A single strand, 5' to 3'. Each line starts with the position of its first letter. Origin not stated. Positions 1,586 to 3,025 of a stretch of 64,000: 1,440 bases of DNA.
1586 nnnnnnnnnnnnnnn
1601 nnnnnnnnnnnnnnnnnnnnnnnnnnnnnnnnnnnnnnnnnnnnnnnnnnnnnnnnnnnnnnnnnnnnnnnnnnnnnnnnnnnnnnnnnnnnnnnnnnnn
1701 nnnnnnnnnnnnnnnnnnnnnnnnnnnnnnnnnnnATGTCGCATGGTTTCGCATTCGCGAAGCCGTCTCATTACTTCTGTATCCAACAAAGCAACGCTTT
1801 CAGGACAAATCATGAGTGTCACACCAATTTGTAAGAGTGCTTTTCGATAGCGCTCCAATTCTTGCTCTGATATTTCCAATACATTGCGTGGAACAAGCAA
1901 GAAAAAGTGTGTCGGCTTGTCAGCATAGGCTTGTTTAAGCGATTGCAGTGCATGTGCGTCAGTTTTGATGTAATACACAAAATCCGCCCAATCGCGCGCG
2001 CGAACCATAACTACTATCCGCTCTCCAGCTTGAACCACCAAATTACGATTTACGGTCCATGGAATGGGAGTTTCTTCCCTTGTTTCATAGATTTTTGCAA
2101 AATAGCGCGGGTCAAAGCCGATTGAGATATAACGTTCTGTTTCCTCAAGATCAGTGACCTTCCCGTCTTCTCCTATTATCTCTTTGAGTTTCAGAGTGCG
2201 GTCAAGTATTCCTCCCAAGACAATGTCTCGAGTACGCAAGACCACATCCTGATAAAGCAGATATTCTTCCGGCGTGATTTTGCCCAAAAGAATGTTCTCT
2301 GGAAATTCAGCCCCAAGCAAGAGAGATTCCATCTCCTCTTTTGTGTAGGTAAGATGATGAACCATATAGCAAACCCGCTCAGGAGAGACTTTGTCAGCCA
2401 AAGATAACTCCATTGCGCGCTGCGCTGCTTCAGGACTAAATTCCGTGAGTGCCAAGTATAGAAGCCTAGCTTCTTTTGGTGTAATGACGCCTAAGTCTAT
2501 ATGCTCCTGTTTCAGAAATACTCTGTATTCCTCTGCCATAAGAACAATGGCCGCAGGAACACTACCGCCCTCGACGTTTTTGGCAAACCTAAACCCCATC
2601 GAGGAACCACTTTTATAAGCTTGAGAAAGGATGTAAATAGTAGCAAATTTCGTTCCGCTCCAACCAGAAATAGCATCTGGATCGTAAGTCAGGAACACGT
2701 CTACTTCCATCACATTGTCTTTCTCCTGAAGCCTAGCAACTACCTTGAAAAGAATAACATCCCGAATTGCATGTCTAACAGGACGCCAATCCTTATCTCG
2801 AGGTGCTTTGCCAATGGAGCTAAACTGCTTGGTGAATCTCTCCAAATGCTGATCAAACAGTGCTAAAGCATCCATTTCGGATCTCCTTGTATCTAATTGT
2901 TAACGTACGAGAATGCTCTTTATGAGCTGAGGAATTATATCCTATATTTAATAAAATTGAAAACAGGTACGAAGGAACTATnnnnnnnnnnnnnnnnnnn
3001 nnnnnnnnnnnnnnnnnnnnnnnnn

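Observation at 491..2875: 794-aa protein with no recognisable enzymatic motif and an internal repeat-like segment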

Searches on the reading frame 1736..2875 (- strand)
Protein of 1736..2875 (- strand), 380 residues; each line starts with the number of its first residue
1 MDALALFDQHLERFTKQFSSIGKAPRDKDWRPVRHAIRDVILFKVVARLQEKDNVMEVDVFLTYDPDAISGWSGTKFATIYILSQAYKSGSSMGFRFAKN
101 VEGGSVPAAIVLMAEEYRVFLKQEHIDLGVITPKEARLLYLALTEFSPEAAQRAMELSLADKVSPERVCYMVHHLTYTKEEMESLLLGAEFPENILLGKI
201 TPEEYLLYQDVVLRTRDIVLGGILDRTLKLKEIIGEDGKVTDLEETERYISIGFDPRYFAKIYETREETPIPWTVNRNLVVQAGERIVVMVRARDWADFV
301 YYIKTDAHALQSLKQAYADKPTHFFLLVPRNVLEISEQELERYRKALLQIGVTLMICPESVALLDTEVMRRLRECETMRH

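Call 45: search_solved_structures(query=A3, max_evalue=10, show_alignments=2)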
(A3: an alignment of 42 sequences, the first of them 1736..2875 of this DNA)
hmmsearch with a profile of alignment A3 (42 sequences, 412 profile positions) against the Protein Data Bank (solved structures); distinct sequences matched with E-value up to 10: 2.
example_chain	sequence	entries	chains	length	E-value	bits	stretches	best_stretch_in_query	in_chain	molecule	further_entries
6eew_A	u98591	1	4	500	0.4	12.4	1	289-366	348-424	Aromatic-L-amino-acid decarboxylase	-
1ss6_A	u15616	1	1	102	0.89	11.2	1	129-166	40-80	NSFL1 cofactor p47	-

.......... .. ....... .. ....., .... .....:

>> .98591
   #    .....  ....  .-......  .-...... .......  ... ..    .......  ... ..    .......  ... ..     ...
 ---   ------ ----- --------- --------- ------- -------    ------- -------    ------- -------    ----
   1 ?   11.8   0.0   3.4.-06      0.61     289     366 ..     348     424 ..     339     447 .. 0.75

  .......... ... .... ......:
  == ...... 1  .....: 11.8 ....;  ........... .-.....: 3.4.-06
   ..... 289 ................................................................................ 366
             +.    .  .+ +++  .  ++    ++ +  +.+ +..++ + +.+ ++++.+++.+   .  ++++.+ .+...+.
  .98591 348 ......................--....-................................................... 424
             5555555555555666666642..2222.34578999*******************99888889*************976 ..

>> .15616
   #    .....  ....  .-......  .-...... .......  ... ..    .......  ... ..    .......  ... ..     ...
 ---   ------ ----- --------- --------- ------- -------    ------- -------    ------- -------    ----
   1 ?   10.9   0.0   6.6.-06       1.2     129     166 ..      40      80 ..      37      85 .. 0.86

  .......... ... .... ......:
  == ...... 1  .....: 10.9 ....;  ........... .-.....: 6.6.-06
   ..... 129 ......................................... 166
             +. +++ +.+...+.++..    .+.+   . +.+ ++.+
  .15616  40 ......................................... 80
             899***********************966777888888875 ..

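Call 46: search_protein_families(library=pfam, alignment_id=A3, max_evalue=0.05)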
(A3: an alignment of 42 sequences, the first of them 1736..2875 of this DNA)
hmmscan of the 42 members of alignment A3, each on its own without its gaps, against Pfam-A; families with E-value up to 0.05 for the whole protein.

A. member 1, window:1736-2875:- (380 aa): 0 families

B. families by the number of members that match (of 42 scanned): 18 families
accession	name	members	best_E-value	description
PF14567.11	SUKH_5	7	1.8e-18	SMI1-KNR4 cell-wall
PF09346.15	SMI1_KNR4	7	1.9e-14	SMI1 / KNR4 family (SUKH-1)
PF14568.11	SUKH_6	6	5.5e-17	SMI1-KNR4 cell-wall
PF11876.13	TsiV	3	2.3e-05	Type VI immunity for VRR-NUC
PF00931.28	NB-ARC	1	2.3e-14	NB-ARC domain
PF13401.12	AAA_22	1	1.3e-07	AAA domain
PF13191.12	AAA_16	1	1.9e-05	AAA ATPase domain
PF22746.1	SHOCT-like_DUF2089-C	1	7.8e-05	SHOCT-like domain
PF13518.12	HTH_28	1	0.0031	Helix-turn-helix domain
PF01527.26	HTH_Tnp_1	1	0.0048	Transposase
PF08220.18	HTH_DeoR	1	0.0052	DeoR-like helix-turn-helix domain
PF00372.24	Hemocyanin_M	1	0.011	Hemocyanin, copper containing domain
PF05729.18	NACHT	1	0.015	NACHT domain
PF02209.24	VHP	1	0.029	Villin headpiece domain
PF12165.13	Alfin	1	0.029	Alfin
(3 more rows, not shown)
